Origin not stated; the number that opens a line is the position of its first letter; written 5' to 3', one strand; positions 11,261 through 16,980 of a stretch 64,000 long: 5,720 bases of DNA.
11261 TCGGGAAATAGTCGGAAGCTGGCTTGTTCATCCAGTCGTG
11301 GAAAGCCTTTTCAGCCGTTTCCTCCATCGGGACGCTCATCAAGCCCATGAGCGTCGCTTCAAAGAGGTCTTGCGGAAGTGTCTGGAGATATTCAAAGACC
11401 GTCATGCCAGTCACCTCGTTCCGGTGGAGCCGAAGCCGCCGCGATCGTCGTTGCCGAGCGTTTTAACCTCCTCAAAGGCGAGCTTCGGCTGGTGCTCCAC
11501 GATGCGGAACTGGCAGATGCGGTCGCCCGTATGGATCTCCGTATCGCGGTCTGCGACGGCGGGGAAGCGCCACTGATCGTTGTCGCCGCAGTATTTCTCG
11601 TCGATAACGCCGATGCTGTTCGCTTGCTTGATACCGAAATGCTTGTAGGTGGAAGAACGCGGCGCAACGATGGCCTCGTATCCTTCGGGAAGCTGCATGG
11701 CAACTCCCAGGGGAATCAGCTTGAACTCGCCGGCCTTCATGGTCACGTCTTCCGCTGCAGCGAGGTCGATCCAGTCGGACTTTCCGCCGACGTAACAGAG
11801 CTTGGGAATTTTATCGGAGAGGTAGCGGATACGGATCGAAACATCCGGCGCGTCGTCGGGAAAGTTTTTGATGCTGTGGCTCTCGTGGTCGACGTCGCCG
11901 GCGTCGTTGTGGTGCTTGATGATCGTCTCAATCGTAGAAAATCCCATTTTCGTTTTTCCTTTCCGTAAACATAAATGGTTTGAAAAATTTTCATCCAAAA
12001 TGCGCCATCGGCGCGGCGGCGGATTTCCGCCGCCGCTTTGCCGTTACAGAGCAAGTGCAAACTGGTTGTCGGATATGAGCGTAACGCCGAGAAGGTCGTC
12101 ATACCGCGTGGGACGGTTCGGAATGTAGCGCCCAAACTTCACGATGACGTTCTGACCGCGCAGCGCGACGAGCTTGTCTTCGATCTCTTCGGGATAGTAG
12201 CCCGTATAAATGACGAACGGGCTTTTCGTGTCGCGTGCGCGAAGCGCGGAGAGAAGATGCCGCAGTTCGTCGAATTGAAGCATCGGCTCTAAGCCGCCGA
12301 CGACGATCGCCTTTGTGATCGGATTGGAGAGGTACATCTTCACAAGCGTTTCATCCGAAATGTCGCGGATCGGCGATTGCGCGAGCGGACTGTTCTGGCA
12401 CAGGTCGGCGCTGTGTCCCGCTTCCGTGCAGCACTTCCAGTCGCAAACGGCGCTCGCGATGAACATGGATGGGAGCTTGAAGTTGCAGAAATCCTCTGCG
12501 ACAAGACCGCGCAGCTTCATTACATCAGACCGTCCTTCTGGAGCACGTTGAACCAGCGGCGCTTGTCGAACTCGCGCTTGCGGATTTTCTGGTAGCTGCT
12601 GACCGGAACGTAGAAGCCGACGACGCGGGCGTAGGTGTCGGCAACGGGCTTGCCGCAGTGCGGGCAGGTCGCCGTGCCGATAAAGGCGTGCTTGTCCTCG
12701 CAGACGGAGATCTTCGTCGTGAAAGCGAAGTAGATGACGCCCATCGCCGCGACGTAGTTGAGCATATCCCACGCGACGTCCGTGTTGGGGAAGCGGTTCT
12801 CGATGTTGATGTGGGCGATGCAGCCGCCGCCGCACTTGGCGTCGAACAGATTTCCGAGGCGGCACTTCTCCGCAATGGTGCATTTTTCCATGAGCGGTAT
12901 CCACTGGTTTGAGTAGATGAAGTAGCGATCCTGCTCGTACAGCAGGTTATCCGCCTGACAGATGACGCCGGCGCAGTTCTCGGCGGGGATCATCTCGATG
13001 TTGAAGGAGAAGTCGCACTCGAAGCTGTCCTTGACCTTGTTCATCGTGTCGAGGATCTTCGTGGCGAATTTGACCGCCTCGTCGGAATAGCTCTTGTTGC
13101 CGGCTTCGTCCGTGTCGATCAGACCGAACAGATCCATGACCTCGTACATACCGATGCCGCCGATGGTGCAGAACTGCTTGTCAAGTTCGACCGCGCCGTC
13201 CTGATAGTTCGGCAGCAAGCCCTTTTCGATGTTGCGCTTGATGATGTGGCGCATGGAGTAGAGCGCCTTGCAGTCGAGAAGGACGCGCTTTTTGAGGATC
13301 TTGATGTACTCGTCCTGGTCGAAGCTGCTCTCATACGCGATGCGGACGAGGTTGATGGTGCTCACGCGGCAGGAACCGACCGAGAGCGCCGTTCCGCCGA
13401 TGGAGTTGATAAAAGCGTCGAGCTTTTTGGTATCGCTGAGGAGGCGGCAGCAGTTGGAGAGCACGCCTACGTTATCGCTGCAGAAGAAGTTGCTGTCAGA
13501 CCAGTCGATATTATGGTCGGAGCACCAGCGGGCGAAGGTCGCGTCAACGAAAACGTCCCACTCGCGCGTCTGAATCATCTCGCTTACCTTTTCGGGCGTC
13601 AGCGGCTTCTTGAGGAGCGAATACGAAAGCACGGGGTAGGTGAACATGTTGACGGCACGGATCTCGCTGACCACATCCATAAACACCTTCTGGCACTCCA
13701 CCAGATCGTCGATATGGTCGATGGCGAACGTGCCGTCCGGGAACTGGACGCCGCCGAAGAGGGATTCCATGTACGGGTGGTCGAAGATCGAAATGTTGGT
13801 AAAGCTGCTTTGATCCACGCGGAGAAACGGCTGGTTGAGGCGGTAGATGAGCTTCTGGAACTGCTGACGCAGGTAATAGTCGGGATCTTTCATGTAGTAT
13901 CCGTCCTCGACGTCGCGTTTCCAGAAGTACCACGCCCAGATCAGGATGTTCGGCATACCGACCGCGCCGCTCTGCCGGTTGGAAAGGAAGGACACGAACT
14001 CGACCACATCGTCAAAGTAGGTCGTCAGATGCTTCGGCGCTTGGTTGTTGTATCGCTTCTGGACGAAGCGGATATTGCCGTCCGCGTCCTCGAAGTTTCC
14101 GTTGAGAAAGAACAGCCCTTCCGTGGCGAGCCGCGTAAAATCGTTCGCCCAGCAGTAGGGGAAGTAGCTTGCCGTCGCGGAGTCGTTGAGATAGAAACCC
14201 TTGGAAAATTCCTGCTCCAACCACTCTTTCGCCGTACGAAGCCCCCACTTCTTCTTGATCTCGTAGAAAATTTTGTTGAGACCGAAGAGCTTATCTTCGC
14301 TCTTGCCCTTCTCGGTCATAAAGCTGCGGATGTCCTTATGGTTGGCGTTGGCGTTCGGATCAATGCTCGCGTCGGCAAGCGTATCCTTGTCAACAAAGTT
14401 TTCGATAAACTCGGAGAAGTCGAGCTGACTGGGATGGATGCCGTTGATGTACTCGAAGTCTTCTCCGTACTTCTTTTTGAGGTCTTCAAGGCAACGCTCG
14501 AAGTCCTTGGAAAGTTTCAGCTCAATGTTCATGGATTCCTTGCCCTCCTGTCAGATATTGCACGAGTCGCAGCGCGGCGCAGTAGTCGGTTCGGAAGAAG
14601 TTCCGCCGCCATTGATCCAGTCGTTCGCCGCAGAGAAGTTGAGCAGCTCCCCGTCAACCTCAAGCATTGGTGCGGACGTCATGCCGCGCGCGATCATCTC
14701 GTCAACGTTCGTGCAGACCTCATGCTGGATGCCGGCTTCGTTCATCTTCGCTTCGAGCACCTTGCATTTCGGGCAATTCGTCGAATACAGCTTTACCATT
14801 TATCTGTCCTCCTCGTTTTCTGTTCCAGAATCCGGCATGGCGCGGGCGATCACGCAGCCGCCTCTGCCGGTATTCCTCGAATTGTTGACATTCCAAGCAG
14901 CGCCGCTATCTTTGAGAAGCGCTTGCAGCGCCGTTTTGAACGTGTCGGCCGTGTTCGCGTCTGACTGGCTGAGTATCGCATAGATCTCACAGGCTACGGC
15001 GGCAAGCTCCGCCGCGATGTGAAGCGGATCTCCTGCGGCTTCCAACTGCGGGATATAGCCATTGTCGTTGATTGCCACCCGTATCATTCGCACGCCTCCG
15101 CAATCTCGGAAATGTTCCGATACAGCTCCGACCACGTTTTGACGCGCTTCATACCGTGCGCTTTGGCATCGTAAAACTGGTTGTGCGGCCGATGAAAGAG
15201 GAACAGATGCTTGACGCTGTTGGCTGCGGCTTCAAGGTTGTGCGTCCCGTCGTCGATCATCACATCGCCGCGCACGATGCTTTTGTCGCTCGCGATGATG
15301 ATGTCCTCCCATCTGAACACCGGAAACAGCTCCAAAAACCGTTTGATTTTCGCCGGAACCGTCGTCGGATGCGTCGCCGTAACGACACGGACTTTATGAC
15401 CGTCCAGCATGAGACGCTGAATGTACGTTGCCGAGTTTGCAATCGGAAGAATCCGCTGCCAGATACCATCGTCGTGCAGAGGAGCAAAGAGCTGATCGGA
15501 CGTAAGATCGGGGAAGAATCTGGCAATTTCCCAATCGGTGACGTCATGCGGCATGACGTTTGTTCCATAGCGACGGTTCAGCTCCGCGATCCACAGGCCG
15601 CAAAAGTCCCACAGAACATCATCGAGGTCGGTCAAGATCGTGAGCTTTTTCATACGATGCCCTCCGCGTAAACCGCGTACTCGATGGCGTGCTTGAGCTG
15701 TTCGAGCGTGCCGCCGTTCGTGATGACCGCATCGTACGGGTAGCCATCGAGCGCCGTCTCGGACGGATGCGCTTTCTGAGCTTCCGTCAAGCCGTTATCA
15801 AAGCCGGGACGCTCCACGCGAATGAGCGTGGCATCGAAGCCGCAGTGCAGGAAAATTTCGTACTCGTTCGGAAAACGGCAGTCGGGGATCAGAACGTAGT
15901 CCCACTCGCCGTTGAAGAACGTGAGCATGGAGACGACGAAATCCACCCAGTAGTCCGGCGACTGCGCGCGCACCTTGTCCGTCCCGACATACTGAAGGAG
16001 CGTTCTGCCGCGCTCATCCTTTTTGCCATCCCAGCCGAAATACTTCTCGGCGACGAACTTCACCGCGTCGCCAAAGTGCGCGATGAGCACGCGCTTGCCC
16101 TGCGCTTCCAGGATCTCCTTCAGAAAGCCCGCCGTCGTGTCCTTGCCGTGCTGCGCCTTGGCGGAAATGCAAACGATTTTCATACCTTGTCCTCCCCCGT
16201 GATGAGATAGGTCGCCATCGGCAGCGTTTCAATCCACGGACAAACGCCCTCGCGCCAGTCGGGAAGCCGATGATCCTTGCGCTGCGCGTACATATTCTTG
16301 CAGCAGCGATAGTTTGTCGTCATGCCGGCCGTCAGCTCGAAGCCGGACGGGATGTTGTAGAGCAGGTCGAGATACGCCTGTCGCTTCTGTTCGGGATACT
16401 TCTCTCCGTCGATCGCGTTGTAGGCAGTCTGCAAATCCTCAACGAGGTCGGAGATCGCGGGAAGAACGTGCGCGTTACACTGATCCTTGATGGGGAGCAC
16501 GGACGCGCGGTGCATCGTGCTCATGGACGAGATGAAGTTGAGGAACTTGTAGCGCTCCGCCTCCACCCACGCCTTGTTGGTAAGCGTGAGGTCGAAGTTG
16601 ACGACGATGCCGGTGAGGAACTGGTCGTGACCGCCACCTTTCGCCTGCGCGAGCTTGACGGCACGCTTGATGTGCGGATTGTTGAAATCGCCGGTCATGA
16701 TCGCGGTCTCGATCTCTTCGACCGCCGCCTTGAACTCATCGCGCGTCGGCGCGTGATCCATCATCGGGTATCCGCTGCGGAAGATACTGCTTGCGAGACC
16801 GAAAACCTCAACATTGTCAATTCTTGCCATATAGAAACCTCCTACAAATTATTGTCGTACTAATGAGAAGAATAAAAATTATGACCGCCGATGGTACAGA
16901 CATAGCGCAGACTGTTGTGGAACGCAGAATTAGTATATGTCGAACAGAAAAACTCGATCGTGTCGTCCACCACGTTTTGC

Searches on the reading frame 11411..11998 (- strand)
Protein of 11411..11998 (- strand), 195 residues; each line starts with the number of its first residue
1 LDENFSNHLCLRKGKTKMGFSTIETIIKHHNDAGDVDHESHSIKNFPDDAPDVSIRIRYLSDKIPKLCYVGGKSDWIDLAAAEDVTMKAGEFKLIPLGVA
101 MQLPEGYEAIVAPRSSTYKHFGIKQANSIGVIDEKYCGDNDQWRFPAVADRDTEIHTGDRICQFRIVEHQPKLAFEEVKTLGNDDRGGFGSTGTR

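Call 60: search_protein_families(library=pfam, proteins=[window:11411-11998:-], max_evalue=0.001)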
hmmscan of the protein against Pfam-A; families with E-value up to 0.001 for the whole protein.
window:11411-11998:- (195 aa): 2 families
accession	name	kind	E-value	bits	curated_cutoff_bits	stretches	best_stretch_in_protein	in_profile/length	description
PF00692.24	dUTPase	-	8.1e-16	58.4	22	1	78-193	17-129/129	dUTPase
PF22769.1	DCD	-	5.1e-05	23.9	27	1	79-166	65-150/153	dCTP deaminase-like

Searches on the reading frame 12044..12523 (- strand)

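Call 67: search_protein_families(library=pfam, proteins=[window:12044-12523:-], max_evalue=0.5)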
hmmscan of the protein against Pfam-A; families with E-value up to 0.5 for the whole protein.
window:12044-12523:- (159 aa): 2 families
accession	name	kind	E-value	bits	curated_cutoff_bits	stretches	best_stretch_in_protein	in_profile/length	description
PF13353.11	Fer4_12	-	0.00038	21.2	22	1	57-128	37-113/137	4Fe-4S single cluster domain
PF18952.6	DUF5696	-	0.25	10.2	25.6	1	69-118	248-300/612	Family of unknown function (DUF5696)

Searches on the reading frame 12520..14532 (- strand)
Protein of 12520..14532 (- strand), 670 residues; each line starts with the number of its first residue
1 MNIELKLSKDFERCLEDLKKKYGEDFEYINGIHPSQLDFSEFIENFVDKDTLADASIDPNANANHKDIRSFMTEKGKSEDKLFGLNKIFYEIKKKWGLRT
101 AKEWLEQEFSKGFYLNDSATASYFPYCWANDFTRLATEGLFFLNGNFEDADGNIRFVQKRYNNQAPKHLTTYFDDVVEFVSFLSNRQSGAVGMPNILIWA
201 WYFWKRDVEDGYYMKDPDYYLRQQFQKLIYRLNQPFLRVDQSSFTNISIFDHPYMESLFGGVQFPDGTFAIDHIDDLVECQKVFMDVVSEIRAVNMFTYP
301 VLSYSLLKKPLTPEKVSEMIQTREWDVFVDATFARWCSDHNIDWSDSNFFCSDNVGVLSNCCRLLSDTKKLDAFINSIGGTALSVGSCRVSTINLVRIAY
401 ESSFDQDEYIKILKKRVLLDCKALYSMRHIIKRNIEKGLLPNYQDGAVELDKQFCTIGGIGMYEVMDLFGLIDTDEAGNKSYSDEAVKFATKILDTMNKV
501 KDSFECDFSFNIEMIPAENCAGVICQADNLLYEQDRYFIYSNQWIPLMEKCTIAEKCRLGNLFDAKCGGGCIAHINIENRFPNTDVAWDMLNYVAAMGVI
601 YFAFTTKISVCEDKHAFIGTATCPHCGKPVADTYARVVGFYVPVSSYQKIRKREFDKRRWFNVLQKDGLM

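Call 17: search_protein_families(library=phrogs, proteins=[window:12520-14532:-], max_evalue=0.00001)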
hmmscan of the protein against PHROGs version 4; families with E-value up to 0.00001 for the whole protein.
window:12520-14532:- (670 aa): 3 families
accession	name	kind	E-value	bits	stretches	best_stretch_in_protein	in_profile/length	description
phrog_25611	-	DNA, RNA and nucleotide metabolism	1.5e-149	500.7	2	1-366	1-338/978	anaerobic ribonucleoside reductase large subunit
phrog_487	-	moron, auxiliary metabolic gene and host takeover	8.5e-23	81.4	1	387-658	414-709/718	NrdD-like anaerobic ribonucleotide reductase large subunit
phrog_4218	-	DNA, RNA and nucleotide metabolism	2e-10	41.3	1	390-640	37-309/333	anaerobic ribonucleoside reductase large subunit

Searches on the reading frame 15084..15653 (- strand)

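Call 60: search_protein_families(library=pfam, proteins=[window:15084-15653:-], max_evalue=0.001)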
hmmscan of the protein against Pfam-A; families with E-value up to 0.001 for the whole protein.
window:15084-15653:- (189 aa): 1 family
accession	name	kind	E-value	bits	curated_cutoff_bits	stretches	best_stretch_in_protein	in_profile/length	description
PF06941.18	NT5C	-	6e-28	98.4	24.8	1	6-181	4-174/180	5' nucleotidase, deoxy (Pyrimidine), cytosolic type C protein (NT5C)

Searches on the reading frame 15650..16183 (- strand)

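Call 60: search_protein_families(library=pfam, proteins=[window:15650-16183:-], max_evalue=0.001)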
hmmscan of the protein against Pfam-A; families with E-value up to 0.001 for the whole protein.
window:15650-16183:- (177 aa): 1 family
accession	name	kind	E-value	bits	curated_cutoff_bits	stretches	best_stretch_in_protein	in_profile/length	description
PF21448.3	DNMK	-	3.8e-15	56.6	27.1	1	60-165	131-231/232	Deoxynucleotide monophosphate kinase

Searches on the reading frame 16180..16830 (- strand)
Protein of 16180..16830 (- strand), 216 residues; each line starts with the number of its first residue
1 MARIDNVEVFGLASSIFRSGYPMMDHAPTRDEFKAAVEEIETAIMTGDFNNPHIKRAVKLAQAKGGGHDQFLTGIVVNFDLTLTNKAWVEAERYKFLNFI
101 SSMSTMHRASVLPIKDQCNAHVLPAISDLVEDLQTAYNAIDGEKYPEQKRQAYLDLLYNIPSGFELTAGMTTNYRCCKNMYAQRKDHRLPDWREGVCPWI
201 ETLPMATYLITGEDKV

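Call 60: search_protein_families(library=pfam, proteins=[window:16180-16830:-], max_evalue=0.001)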
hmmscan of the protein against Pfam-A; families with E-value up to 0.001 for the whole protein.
window:16180-16830:- (216 aa): 0 families

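Call 67: search_protein_families(library=pfam, proteins=[window:16180-16830:-], max_evalue=0.5)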
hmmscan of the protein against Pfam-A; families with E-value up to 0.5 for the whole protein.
window:16180-16830:- (216 aa): 1 family
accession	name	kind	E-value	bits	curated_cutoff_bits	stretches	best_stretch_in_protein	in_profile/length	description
PF14529.12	Exo_endo_phos_2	-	0.19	12.1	27.4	1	26-55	14-45/117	Endonuclease-reverse transcriptase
